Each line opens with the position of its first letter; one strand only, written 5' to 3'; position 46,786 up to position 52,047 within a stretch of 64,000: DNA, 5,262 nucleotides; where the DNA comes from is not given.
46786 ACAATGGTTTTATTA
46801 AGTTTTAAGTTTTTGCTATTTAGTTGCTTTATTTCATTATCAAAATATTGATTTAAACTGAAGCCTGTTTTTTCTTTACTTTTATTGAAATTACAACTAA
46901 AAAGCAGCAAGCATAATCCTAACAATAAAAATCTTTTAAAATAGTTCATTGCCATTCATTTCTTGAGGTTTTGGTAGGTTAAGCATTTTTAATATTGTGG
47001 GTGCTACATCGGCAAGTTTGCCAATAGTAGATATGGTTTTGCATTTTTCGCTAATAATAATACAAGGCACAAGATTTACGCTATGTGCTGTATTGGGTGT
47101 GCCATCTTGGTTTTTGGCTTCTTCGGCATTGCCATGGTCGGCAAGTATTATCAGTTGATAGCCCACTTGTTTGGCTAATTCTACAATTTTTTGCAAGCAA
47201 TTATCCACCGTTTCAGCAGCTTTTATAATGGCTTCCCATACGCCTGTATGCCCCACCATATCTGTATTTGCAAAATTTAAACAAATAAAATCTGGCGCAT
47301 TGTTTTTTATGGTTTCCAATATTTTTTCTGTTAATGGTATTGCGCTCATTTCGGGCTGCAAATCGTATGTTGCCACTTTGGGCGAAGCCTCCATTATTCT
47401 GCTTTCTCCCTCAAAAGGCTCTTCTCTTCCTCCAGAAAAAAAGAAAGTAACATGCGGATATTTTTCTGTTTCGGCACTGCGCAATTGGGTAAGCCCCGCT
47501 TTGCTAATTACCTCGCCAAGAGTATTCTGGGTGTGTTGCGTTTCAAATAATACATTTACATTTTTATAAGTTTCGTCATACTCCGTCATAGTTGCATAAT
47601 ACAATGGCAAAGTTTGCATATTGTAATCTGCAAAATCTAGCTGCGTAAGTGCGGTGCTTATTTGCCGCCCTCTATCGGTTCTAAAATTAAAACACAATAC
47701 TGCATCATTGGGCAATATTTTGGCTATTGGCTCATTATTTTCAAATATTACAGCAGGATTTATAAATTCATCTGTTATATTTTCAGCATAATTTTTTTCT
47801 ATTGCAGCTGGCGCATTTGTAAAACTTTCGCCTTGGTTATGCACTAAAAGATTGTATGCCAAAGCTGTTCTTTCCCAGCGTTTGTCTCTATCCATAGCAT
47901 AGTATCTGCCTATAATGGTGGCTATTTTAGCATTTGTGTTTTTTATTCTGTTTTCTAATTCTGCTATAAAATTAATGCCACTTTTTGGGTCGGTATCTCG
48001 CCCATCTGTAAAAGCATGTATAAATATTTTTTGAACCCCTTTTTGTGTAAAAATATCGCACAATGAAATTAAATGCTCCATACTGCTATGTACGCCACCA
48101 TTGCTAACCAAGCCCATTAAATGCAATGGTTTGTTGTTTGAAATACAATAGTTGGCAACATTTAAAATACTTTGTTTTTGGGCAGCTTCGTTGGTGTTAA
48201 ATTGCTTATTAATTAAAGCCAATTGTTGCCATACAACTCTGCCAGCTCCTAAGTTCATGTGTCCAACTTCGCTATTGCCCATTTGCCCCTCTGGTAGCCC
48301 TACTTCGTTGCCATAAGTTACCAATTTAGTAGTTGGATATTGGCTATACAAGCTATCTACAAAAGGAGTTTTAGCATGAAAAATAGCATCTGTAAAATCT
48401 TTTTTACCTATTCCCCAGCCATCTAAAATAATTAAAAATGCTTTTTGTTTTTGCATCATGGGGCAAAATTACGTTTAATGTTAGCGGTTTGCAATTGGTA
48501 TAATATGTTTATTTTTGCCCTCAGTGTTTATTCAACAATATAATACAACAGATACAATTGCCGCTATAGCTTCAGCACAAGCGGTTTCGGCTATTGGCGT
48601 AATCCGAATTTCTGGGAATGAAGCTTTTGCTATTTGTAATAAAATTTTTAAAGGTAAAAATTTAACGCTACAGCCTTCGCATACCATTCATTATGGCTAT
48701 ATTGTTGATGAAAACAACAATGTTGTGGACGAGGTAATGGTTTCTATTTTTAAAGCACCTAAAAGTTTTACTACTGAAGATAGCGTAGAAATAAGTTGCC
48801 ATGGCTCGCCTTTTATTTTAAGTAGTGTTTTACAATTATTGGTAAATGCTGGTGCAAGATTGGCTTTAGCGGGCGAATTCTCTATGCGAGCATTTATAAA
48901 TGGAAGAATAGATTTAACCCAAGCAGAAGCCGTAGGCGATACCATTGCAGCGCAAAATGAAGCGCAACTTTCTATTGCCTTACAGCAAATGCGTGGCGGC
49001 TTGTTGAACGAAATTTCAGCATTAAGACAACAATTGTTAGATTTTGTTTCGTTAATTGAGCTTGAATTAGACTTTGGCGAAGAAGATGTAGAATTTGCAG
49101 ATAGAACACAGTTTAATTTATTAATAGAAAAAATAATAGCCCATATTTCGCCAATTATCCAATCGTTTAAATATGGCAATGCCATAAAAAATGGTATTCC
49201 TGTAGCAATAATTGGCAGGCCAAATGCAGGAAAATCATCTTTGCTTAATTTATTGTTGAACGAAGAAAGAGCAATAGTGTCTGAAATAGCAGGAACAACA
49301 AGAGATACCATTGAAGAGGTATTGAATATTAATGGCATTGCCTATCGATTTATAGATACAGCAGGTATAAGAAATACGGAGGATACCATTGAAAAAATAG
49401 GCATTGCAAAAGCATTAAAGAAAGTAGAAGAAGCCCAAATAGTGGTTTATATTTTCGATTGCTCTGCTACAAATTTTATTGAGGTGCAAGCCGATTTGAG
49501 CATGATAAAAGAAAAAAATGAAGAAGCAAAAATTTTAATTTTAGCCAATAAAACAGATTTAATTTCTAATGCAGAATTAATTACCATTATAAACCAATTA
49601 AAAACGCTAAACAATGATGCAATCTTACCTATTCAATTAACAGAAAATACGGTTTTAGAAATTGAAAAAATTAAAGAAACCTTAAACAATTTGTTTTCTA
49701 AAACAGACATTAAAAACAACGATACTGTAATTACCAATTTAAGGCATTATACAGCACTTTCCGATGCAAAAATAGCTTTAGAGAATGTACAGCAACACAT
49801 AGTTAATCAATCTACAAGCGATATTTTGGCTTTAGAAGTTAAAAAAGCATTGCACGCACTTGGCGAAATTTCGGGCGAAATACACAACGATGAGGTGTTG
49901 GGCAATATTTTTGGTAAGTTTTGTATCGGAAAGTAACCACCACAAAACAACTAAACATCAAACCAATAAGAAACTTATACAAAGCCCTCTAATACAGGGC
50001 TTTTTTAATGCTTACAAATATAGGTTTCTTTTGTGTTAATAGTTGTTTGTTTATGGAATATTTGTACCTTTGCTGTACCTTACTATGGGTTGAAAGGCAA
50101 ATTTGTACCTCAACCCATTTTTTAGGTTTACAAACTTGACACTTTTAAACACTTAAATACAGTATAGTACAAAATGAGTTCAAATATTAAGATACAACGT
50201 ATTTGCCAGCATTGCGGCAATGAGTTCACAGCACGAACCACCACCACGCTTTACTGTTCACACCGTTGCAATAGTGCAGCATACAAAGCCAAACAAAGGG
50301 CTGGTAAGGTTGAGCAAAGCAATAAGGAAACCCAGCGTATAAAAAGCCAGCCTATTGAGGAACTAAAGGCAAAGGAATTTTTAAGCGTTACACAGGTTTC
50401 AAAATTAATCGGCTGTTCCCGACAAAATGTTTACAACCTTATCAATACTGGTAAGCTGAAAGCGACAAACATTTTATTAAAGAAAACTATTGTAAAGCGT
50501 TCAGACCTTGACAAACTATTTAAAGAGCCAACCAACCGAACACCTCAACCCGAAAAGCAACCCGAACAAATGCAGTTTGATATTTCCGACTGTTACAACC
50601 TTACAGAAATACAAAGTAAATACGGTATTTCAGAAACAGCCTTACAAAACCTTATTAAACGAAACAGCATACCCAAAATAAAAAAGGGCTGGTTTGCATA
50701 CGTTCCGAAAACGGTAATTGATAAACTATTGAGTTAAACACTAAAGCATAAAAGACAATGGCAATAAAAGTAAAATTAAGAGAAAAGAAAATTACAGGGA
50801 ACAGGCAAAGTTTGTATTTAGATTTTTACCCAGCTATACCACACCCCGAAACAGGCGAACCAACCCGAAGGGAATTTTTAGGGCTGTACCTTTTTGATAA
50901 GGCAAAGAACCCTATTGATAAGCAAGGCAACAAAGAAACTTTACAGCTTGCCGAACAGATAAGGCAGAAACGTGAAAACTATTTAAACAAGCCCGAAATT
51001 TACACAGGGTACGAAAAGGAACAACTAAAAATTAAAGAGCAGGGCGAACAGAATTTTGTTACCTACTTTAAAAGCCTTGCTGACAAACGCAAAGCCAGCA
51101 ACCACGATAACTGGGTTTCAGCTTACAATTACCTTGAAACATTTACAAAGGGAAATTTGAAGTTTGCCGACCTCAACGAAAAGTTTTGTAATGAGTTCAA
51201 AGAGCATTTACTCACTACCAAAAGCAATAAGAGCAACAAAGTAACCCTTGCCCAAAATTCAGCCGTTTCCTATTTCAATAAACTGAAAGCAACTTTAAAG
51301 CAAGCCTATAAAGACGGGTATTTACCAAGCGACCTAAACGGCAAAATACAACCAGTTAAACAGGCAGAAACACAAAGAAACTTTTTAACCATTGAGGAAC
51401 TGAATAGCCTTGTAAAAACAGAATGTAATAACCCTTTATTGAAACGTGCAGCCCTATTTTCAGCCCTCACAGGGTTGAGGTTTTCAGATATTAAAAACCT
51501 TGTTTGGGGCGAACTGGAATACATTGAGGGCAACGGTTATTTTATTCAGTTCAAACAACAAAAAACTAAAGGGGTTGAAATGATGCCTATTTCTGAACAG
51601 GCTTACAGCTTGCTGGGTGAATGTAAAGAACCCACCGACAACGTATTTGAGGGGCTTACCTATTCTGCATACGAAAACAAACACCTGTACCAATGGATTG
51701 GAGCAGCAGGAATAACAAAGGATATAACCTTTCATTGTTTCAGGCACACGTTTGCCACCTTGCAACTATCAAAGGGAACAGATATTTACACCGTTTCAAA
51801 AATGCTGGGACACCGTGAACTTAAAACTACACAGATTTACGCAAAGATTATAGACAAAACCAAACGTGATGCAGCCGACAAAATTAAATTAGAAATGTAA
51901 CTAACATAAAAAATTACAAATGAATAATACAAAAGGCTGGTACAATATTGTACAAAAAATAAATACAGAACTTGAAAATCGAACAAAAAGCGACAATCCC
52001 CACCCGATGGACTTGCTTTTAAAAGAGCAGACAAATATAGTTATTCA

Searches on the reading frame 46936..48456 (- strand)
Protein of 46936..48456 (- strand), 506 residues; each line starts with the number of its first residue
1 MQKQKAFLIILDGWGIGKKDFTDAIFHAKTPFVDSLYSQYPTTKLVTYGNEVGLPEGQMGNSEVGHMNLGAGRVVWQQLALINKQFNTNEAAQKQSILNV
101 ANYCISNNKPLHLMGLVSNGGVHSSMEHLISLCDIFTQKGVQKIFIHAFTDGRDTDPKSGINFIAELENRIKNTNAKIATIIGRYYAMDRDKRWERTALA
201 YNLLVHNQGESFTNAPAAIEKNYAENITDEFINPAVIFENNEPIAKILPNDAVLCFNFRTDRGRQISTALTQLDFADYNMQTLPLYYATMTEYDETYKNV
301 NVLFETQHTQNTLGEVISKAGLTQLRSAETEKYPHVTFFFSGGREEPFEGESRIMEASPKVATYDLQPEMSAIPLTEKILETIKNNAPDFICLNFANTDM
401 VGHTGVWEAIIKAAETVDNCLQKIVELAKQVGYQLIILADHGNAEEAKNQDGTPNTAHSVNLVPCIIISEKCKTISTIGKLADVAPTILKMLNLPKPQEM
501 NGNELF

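Call 39: search_protein_families(library=pfam, proteins=[window:46936-48456:-], max_evalue=0.001)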
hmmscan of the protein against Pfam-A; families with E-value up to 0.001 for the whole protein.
window:46936-48456:- (506 aa): 4 families
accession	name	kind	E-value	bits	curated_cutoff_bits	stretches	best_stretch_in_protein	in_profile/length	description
PF06415.18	iPGM_N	-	2.6e-78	262.9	27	1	82-295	1-217/217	BPG-independent PGAM N-terminus (iPGM_N)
PF01676.23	Metalloenzyme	-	4.6e-78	262.7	24.3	1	5-495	2-251/252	Metalloenzyme superfamily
PF01663.27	Phosphodiest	-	4.4e-08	33.5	23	1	382-447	151-225/342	Type I phosphodiesterase / nucleotide pyrophosphatase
PF00884.28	Sulfatase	-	1.4e-06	28.3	25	0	281-493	68-300/301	Sulfatase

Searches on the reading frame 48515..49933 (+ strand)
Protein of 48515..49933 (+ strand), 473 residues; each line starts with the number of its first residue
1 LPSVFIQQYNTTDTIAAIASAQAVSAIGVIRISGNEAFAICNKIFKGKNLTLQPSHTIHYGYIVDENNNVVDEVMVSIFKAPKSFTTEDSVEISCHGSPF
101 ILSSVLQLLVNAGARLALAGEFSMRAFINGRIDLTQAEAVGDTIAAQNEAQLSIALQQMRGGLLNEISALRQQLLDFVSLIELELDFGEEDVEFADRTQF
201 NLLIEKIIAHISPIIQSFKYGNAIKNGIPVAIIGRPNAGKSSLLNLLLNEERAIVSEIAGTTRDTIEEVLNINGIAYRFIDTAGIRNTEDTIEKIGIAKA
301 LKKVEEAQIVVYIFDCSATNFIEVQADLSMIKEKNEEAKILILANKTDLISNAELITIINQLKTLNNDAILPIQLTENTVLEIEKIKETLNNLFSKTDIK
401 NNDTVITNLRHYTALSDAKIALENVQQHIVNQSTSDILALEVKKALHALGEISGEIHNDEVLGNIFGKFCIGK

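Call 39: search_protein_families(library=pfam, proteins=[window:48515-49933:+], max_evalue=0.001)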
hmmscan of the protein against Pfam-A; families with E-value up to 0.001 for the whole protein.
window:48515-49933:+ (473 aa): 10 families
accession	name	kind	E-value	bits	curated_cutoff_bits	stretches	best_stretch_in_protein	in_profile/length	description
PF12631.12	MnmE_helical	-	9.8e-46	157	40.1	1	134-470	1-211/211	MnmE helical domain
PF10396.14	TrmE_N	-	1.4e-42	145.1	29.8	1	14-131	1-117/117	GTP-binding protein TrmE N-terminus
PF01926.29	MMR_HSR1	-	1.1e-26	93.5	21.9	1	230-346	2-113/113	50S ribosome-binding GTPase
PF00025.27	Arf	-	1.3e-08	34.9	22.3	1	228-395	15-172/174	ADP-ribosylation factor family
PF02421.24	FeoB_N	-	3.3e-08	33.6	27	1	230-372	3-140/156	Ferrous iron transport protein B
PF04670.18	Gtr1_RagA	-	3e-07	30.5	22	1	232-371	4-145/232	Gtr1/RagA G protein conserved region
PF03193.22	RsgA_GTPase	-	3.8e-05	24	30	0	230-287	109-170/174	RsgA GTPase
PF00350.29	Dynamin_N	-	0.00023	21.7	27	0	230-264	1-34/168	Dynamin family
PF08477.19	Roc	-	0.0003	21.4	27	1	230-348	2-119/119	Ras of Complex, Roc, domain of DAPkinase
PF00009.33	GTP_EFTU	-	0.0006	19.9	26.5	0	273-365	67-150/188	Elongation factor Tu GTP binding domain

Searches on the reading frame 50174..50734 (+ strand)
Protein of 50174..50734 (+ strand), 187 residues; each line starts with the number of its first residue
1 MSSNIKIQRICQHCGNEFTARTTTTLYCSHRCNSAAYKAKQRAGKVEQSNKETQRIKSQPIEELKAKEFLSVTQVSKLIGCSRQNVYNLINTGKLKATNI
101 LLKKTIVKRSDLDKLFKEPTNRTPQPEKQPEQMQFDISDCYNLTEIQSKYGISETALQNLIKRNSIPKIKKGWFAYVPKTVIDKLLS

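Call 39: search_protein_families(library=pfam, proteins=[window:50174-50734:+], max_evalue=0.001)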
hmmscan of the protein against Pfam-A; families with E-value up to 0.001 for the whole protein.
window:50174-50734:+ (187 aa): 4 families
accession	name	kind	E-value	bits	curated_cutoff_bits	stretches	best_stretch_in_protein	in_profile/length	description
PF12728.13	HTH_17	-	9.9e-16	58.2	27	1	69-117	1-48/51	Helix-turn-helix domain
PF13443.12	HTH_26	-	0.00011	22.9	22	0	64-92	6-33/63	Cro/C1-type HTH DNA-binding domain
PF13518.12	HTH_28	-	0.00013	22.5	25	0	139-163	11-35/52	Helix-turn-helix domain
PF04297.20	UPF0122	-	0.00036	21.2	22.7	0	127-164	20-57/101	Putative helix-turn-helix protein, YlxM / p13 like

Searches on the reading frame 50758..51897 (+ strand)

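Call 39: search_protein_families(library=pfam, proteins=[window:50758-51897:+], max_evalue=0.001)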
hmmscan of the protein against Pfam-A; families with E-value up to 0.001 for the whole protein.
window:50758-51897:+ (380 aa): 3 families
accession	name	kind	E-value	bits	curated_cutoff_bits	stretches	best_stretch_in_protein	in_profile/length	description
PF00589.27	Phage_integrase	-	2.5e-19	70.2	27.1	1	209-364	2-168/172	Phage integrase family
PF13102.12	Phage_int_SAM_5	-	1.8e-18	67.2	22.3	1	99-196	1-97/98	Phage integrase SAM-like domain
PF17293.8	Arm-DNA-bind_5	-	4.2e-08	34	22.6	1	5-75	1-68/87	Arm DNA-binding domain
